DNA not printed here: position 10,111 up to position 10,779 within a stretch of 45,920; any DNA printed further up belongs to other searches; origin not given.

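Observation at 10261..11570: Coupled HNH endonuclease + MazG-like nucleotide pyrophosphohydrolase: candidate two-gene defence module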

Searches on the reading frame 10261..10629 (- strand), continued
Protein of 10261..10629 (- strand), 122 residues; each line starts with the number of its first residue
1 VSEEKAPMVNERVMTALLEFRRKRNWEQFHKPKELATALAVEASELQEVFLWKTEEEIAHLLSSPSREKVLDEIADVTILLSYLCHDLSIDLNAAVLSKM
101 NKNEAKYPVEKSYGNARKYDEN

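Call 31: search_protein_families(library=pfam, proteins=[L121:4318-6543:+, L120:3354-5255:+, L150:4339-6258:+, L121:2007-3992:+, L136:1418-3397:+, L088:1168-1926:+, L088:2306-3193:+, L098:2825-3922:+, L148:4366-5778:+, L107:1327-2259:+], max_evalue=0.01)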
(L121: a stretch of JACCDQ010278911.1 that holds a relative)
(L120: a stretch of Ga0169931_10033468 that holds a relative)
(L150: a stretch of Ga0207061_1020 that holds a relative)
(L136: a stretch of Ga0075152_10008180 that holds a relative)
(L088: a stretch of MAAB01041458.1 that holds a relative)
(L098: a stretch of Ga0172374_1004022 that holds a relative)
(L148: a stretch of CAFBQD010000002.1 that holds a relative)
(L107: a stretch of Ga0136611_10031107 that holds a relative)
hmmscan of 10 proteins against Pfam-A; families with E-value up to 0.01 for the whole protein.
L121:4318-6543:+ (741 aa): 11 families
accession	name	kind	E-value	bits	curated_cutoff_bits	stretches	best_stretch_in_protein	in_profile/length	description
PF09848.15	SLFN-g3_helicase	-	1e-59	203.1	24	1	187-554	4-353/354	Schlafen group 3, DNA/RNA helicase domain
PF04851.21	ResIII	-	1.2e-08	35.4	22.5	1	164-316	4-156/164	Type III restriction enzyme, res subunit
PF00717.28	Peptidase_S24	-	2.5e-06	27.6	23.3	1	596-728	5-113/116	Peptidase S24-like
PF05970.20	PIF1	-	9.9e-06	25.7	25.9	1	164-210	2-48/223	PIF1-like helicase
PF01541.30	GIY-YIG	-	1.1e-05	26.1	22.6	1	37-73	3-39/78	GIY-YIG catalytic domain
PF13479.12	AAA_24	-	0.0003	21.1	27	1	185-299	3-80/195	AAA domain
PF20720.3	nSTAND3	-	0.00045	20.4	27.2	1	182-229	15-58/155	Novel STAND NTPase 3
PF13401.12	AAA_22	-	0.0011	19.7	27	1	187-296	8-97/130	AAA domain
PF24883.2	NPHP3_N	-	0.002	18.8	24.8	1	181-211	19-49/164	Nephrocystin 3, N-terminal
PF13191.12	AAA_16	-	0.0046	17.9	32.6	1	166-211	6-51/167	AAA ATPase domain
PF00270.35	DEAD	-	0.008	16.4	26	0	184-298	14-132/167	DEAD/DEAH box helicase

L120:3354-5255:+ (633 aa): 18 families
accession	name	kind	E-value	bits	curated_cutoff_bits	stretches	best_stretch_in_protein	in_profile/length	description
PF09848.15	SLFN-g3_helicase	-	1.7e-90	304.3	24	1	268-620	1-354/354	Schlafen group 3, DNA/RNA helicase domain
PF04851.21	ResIII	-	1.9e-09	38.1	22.5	1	248-318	8-73/164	Type III restriction enzyme, res subunit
PF13401.12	AAA_22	-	3.2e-09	37.6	27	1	267-366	4-104/130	AAA domain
PF20720.3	nSTAND3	-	1.3e-06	28.6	27.2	1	266-299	15-48/155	Novel STAND NTPase 3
PF00004.35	AAA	-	2.4e-06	28.5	21.2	1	272-370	2-84/131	ATPase family associated with various cellular activities (AAA)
PF24883.2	NPHP3_N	-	6.3e-06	26.9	24.8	1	265-309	19-63/164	Nephrocystin 3, N-terminal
PF13604.12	AAA_30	-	1.5e-05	25.2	27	1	265-371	15-116/191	AAA domain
PF13245.12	AAA_19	-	1.6e-05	25.5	25.1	1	267-367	10-114/134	AAA domain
PF06745.19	ATPase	-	0.00035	20.5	26.6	1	267-309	18-60/231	KaiC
PF25199.1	nSTAND_NTPase5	-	0.00042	20.6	34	1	253-333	26-88/145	Novel STAND NTPase 5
PF00270.35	DEAD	-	0.00042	20.5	26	0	339-371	113-146/167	DEAD/DEAH box helicase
PF13191.12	AAA_16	-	0.0015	19.5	32.6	1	258-381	14-158/167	AAA ATPase domain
PF13086.12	AAA_11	-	0.0055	17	27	0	266-295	15-44/257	AAA domain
PF13481.12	AAA_25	-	0.0062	16.6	27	0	255-294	21-59/195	AAA domain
PF05729.18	NACHT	-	0.0064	16.8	26.7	0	270-307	2-42/167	NACHT domain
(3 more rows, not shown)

L150:4339-6258:+ (639 aa): 7 families
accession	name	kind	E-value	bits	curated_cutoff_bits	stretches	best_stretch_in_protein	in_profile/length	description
PF09848.15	SLFN-g3_helicase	-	2.6e-85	287.3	24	1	265-609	1-354/354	Schlafen group 3, DNA/RNA helicase domain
PF20720.3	nSTAND3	-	1.3e-05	25.3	27.2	1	257-299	9-51/155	Novel STAND NTPase 3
PF13191.12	AAA_16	-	3e-05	25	32.6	1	250-384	10-142/167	AAA ATPase domain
PF13604.12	AAA_30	-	0.00042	20.5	27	1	256-360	9-114/191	AAA domain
PF00004.35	AAA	-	0.00063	20.6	21.2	0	268-352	1-75/131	ATPase family associated with various cellular activities (AAA)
PF13401.12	AAA_22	-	0.00086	20.1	27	1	265-350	5-97/130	AAA domain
PF04851.21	ResIII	-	0.001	19.4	22.5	0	327-349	118-140/164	Type III restriction enzyme, res subunit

L121:2007-3992:+ (661 aa): 15 families
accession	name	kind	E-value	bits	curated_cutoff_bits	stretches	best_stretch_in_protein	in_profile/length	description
PF13181.12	TPR_8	-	3.8e-11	42.6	25.7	0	105-132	7-34/34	Tetratricopeptide repeat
PF07719.23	TPR_2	-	1.2e-10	41.1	27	1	171-195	4-28/34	Tetratricopeptide repeat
PF14559.12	TPR_19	-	1.1e-09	38.9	25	0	178-210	1-33/68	Tetratricopeptide repeat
PF13414.12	TPR_11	-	4.5e-09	36.3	26.8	0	178-209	4-35/42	TPR repeat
PF00515.34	TPR_1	-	5.7e-08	32.7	27.8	1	172-198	5-31/34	Tetratricopeptide repeat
PF13424.12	TPR_12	-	2.8e-06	27.9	30.1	0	169-219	4-62/77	Tetratricopeptide repeat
PF13428.12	TPR_14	-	3.2e-06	27.7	23.5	0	78-107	14-43/44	Tetratricopeptide repeat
PF13431.12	TPR_17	-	2.4e-05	24.7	24.4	0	88-119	2-33/34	Tetratricopeptide repeat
PF13374.12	TPR_10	-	3.6e-05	24.1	27.5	1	170-197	4-31/42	Tetratricopeptide repeat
PF13432.12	TPR_16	-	5.5e-05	24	32.7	0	75-119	7-51/65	Tetratricopeptide repeat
PF25064.1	ARM_TT21_5th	-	8.4e-05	23.3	27.8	1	135-224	3-94/117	TT21 fifth ARM repeats domain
PF22860.2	DUF7017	-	0.00048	20.6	27.5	1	106-197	8-100/141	Domain of unknown function (DUF7017)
PF13174.12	TPR_6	-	0.0018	19.2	26.3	0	135-160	2-26/33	Tetratricopeptide repeat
PF23914.1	TPR_CcmH_CycH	-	0.0052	17.1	42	0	94-193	45-146/158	Cytochrome c-type biogenesis protein H TPR domain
PF13176.12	TPR_7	-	0.0091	16.5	27.9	0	135-167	1-32/36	Tetratricopeptide repeat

L136:1418-3397:+ (659 aa): 18 families
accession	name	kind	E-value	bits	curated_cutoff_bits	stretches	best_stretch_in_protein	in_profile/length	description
PF07719.23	TPR_2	-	2.3e-13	49.6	27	1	170-198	5-33/34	Tetratricopeptide repeat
PF14559.12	TPR_19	-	8.7e-12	45.6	25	0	73-106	35-68/68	Tetratricopeptide repeat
PF13181.12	TPR_8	-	1.4e-10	40.9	25.7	1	170-198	5-33/34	Tetratricopeptide repeat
PF13414.12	TPR_11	-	2.7e-10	40.2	26.8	2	176-207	4-35/42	TPR repeat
PF00515.34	TPR_1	-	9.8e-10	38.3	27.8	1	170-198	5-33/34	Tetratricopeptide repeat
PF13424.12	TPR_12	-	4.8e-09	36.7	30.1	1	168-221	5-66/77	Tetratricopeptide repeat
PF13428.12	TPR_14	-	1.8e-08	34.7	23.5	0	176-207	11-42/44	Tetratricopeptide repeat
PF13374.12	TPR_10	-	4e-07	30.3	27.5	1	168-195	4-31/42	Tetratricopeptide repeat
PF13432.12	TPR_16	-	1e-06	29.5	32.7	0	72-117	6-51/65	Tetratricopeptide repeat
PF13174.12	TPR_6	-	3.6e-06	27.7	26.3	0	64-95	1-32/33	Tetratricopeptide repeat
PF13431.12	TPR_17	-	1.3e-05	25.5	24.4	0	87-117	3-33/34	Tetratricopeptide repeat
PF25064.1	ARM_TT21_5th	-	6.5e-05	23.6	27.8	1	133-222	3-94/117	TT21 fifth ARM repeats domain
PF23914.1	TPR_CcmH_CycH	-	0.00013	22.3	42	1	91-196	44-151/158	Cytochrome c-type biogenesis protein H TPR domain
PF14561.12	TPR_20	-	0.0002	22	25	0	86-133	11-60/90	Tetratricopeptide repeat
PF12895.13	ANAPC3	-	0.00051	20.7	27.2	0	67-122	27-81/82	Anaphase-promoting complex, cyclosome, subunit 3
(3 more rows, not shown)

L088:1168-1926:+ (252 aa): 9 families
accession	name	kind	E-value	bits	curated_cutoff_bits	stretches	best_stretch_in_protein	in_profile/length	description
PF00561.26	Abhydrolase_1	-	1.8e-28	100.3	25.8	1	12-239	1-245/245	alpha/beta hydrolase fold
PF12697.13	Abhydrolase_6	-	5.4e-20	73.4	26.3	1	14-242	1-214/217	Alpha/beta hydrolase family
PF12146.15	Hydrolase_4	-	1.3e-12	48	27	1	13-107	6-107/239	Serine aminopeptidase, S33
PF00975.26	Thioesterase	-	3.7e-11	44.1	26.4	1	13-126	2-121/226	Thioesterase domain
PF07819.20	PGAP1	-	4.4e-11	43.4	24.3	2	48-115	61-132/233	PGAP1-like alpha/beta domain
PF05057.20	DUF676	-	3.3e-09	37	20.3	1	14-112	8-116/217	Putative serine esterase (DUF676)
PF02089.21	Palm_thioest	-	3.9e-06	27.2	26.8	1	14-106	2-105/254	Palmitoyl protein thioesterase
PF03096.20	Ndr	-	0.0006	19.1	23.3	1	55-112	78-135/283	Ndr family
PF01764.32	Lipase_3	-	0.0017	18.7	22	1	30-94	34-81/140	Lipase (class 3)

L088:2306-3193:+ (295 aa): 3 families
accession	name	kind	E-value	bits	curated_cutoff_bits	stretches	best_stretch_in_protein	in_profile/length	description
PF00551.24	Formyl_trans_N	-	2.4e-35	122.4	26.1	1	97-272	2-180/181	Formyl transferase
PF01842.31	ACT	-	1.7e-07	31.3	27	1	16-68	3-55/66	ACT domain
PF13291.12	ACT_4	-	0.006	17.7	27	0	18-62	11-55/80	ACT domain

L098:2825-3922:+ (365 aa): 3 families
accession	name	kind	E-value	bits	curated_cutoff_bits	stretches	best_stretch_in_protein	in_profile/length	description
PF06250.17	YhcG_C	-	7.8e-57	191.9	32.5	1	208-363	1-156/157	YhcG PDDEXK nuclease domain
PF17761.7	DUF1016_N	-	2.1e-41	141.7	32.8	1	19-184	1-137/137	DUF1016 N-terminal domain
PF11300.13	DUF3102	-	0.0054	17.4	24.4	0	97-176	86-125/129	Protein of unknown function (DUF3102)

L148:4366-5778:+ (470 aa): 0 families

L107:1327-2259:+ (310 aa): 1 family
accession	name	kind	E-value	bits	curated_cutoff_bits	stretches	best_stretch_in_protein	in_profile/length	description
PF13391.12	HNH_2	-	1.7e-13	50.7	21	1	212-261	1-66/66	HNH endonuclease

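Call 32: search_protein_families(library=padloc, proteins=[L121:4318-6543:+, L120:3354-5255:+, L150:4339-6258:+, L121:2007-3992:+, L098:2825-3922:+, L148:4366-5778:+, L150:4001-4330:+, L120:3040-3351:+], max_evalue=0.01)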
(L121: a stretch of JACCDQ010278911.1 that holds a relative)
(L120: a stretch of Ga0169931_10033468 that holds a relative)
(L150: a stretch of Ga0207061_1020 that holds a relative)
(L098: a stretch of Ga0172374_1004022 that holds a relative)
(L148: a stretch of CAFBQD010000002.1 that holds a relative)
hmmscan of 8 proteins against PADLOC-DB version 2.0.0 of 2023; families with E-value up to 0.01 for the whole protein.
L121:4318-6543:+ (741 aa): 8 families
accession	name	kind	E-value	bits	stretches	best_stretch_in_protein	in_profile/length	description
PDLC04925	PDC-S14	-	7.8e-09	32.9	1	36-112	63-143/301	-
PDLC05014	PDC-S41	-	6.6e-08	29.3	1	325-553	399-623/657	-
PDLC02350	AbiO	-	1.3e-07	28.8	2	99-210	116-218/468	AbiO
PDLC04924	PDC-S14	-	1.5e-07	29.4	1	17-178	33-189/280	-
PDLC04923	PDC-S14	-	5.7e-07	26.9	1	42-112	77-152/320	-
PDLC01730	typeIV_DinG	-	0.00038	16.9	1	218-297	319-385/802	Csf4_1_IVA1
PDLC04476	PDC-M16A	-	0.00061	16.3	1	163-210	4-51/691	-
PDLC04922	PDC-S14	-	0.0031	14.8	1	34-112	48-124/305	-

L120:3354-5255:+ (633 aa): 12 families
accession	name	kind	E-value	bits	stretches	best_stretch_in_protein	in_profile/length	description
PDLC05014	PDC-S41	-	4.5e-19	66.2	3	217-322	178-289/657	-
PDLC02350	AbiO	-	7.6e-17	59.2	1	239-467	174-361/468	AbiO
PDLC02372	Nhi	-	5e-16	56.4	1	240-429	179-331/470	-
PDLC05035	PDC-S53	-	2.6e-07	27.1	1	251-355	498-589/900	-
PDLC01439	typeIV_DinG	-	3.3e-06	24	0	267-314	33-75/575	CAS-IV-A; associated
PDLC00914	TRIP13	-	4.2e-05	21.2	1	265-371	68-171/302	TRIP13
PDLC04140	mad8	-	0.0019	15.8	1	267-330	26-84/314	mads_8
PDLC03924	MkoC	-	0.0019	14.3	1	186-291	190-289/1136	-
PDLC04476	PDC-M16A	-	0.0042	13.5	0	256-302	13-59/691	-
PDLC00104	GajB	-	0.0059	13.4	0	268-296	15-43/574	UrvD helicase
PDLC01731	typeIV_DinG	-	0.0075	13.1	0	342-377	152-187/526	Csf4_2_IVA1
PDLC00915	TRIP13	-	0.0085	13.5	0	225-295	21-90/302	TRIP13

L150:4339-6258:+ (639 aa): 6 families
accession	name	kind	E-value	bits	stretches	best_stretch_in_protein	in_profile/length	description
PDLC05014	PDC-S41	-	1.8e-16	57.7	1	532-605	550-621/657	-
PDLC02350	AbiO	-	4.8e-09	33.5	1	244-418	182-327/468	AbiO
PDLC02372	Nhi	-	9.8e-09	32.3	1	256-419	198-330/470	-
PDLC04140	mad8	-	0.00012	19.7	1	261-322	23-72/314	mads_8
PDLC04232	IetA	-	0.001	16.5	1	247-283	98-134/330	-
PDLC05079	PDC-S73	-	0.0085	12.9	0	257-292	183-218/752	-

L121:2007-3992:+ (661 aa): 2 families
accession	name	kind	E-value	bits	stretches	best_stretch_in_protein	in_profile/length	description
PDLC04488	PDC-M16B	-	3.2e-06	24.1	1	80-246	243-402/634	-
PDLC04481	PDC-M16B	-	0.00039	17.3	1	79-167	160-247/471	-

L098:2825-3922:+ (365 aa): 32 families (the best 25 are shown)
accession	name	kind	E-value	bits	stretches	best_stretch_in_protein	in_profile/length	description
PDLC04807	PDC-S02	-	6.4e-141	467.6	1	4-364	4-336/351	-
PDLC04803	PDC-S02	-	2.8e-96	320.3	1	77-364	4-255/269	-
PDLC04820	PDC-S02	-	1.2e-85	285.5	2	138-363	122-316/332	-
PDLC04795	PDC-S02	-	1.5e-85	285.5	1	3-364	15-341/357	-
PDLC04810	PDC-S02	-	2.4e-82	275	1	11-363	9-340/355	-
PDLC04831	PDC-S02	-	5.1e-80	267.5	1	12-364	10-338/346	-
PDLC04827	PDC-S02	-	3.7e-77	257.1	1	12-265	9-231/234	-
PDLC04822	PDC-S02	-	1e-73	246.5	1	5-334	2-293/294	-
PDLC04802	PDC-S02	-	6.7e-64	213.1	2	13-184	9-155/171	-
PDLC04823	PDC-S02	-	4.2e-55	184.2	2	135-210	27-103/175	-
PDLC04812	PDC-S02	-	2.6e-50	168.2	1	11-183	6-147/151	-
PDLC04813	PDC-S02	-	1.5e-47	159.8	1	208-364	5-159/175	-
PDLC04797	PDC-S02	-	5.8e-41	137.5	1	13-160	5-121/126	-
PDLC04826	PDC-S02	-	3.2e-37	126.3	1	8-253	6-217/222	-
PDLC01464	PD_DExK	-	1.3e-36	123.7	1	142-286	1-126/126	"CAS-I,CAS-II,CAS-III,CAS-IV,CAS-V,CAS-VI; associated"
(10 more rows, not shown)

L148:4366-5778:+ (470 aa): 0 families

L150:4001-4330:+ (110 aa): 0 families

L120:3040-3351:+ (104 aa): 0 families

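Call 70: search_dna_similar(query=window:10261-10608:-, collection=phages, mode=protein, max_rows=15)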
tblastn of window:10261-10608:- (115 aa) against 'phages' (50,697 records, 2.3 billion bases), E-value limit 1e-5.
Records with a match: 15; places in all: 15; records where one place covers at least 80% of the query: 13.
Best place of each record, by identity: <60% 15.
By first word of the organism name: Bacteriophage 5; Listeria 4; Vibrio 3; Enterococcus 2; Microcystis 1.
By host as written in the record: - 6; Listeria monocytogenes 4; Microcystis wesenbergii 1; Vibrio cyclitrophicus 10N.286.55.A5 1; Vibrio cyclitrophicus 10N.286.55.E8 1; Vibrio cyclitrophicus 10N.286.55.C7 1; Enterococcus faecalis 1.
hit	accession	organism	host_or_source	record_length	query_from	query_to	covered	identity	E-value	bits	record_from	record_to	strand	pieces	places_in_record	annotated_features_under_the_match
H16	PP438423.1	Microcystis phage Mwe-JY31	Microcystis wesenbergii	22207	4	114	97%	44.1%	5e-23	97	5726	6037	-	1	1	hypothetical protein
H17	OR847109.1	Listeria phage LM 4-11-1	Listeria monocytogenes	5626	7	114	94%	43.5%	7e-20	89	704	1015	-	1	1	record has no annotation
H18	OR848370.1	Listeria phage LM 4-14-1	Listeria monocytogenes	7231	7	114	94%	43.5%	7e-20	89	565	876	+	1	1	record has no annotation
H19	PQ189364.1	Vibrio phage 10N.286.55.A5_PE003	Vibrio cyclitrophicus 10N.286.55.A5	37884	4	112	95%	38.5%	1e-15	76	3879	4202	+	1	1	hypothetical protein (x2)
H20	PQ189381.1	Vibrio phage 10N.286.55.E8_PE004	Vibrio cyclitrophicus 10N.286.55.E8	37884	4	112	95%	38.5%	1e-15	76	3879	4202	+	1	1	hypothetical protein (x2)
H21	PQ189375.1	Vibrio phage 10N.286.55.C7_PE004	Vibrio cyclitrophicus 10N.286.55.C7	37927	4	112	95%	38.5%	1e-15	76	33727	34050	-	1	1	hypothetical protein (x2)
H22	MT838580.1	Bacteriophage sp.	human fecal samples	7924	4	114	97%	36.0%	4e-15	75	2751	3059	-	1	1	record has no annotation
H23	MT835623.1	Bacteriophage sp.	human fecal samples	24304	1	113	98%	35.4%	1e-15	77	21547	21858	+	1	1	record has no annotation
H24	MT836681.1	Bacteriophage sp.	human fecal samples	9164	4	109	92%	37.4%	1e-12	68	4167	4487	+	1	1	record has no annotation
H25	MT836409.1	Bacteriophage sp.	human fecal samples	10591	1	114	99%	34.2%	3e-15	76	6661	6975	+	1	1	record has no annotation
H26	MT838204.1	Bacteriophage sp.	human fecal samples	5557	13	113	88%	37.6%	9e-14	71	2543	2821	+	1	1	record has no annotation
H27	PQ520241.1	Enterococcus phage IME_EF3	-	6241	6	102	84%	38.1%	2e-13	70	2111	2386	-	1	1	record has no annotation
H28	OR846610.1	Enterococcus phage Efs 1-1-1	Enterococcus faecalis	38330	6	102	84%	38.1%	2e-13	70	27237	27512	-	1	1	record has no annotation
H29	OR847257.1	Listeria phage LM 4-11-1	Listeria monocytogenes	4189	13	96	73%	36.5%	1e-7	54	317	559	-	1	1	record has no annotation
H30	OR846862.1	Listeria phage LM 4-11-1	Listeria monocytogenes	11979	13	96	73%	36.5%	1e-7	54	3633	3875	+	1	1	record has no annotation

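Call 78: search_solved_structures(query=L150:4339-6258:+, max_evalue=0.1)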
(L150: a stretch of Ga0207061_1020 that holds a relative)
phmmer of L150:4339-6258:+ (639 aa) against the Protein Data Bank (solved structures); distinct sequences matched with E-value up to 0.1: 0.

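Call 79: search_protein_families(library=ncbifam, proteins=[L150:4339-6258:+, L132:4315-6171:+, L121:4318-6543:+], max_evalue=0.001)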
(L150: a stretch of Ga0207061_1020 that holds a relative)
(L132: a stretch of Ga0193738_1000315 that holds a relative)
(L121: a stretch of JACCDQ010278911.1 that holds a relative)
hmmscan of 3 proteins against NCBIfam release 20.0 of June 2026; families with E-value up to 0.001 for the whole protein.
L150:4339-6258:+ (639 aa): 1 family
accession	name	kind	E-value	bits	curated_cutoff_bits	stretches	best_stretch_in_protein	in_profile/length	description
TIGR01447.1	recD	equivalog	0.00043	19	310.15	0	257-288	155-186/597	exodeoxyribonuclease V subunit alpha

L132:4315-6171:+ (618 aa): 3 families
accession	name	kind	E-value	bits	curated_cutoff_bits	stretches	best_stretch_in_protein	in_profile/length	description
TIGR01447.1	recD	equivalog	4.5e-05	22.2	310.15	1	253-286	155-188/597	exodeoxyribonuclease V subunit alpha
NF038214.1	IS21_help_AAA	equivalog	0.00044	20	200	1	234-315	63-144/232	IS21-like element helper ATPase IstB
TIGR01448.2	helicase_RecD2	equivalog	0.00061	18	500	1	253-289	323-358/713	SF1B family DNA helicase RecD2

L121:4318-6543:+ (741 aa): 1 family
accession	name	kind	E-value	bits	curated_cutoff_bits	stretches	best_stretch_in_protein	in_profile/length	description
TIGR01447.1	recD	equivalog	0.00088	18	310.15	0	120-213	108-192/597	exodeoxyribonuclease V subunit alpha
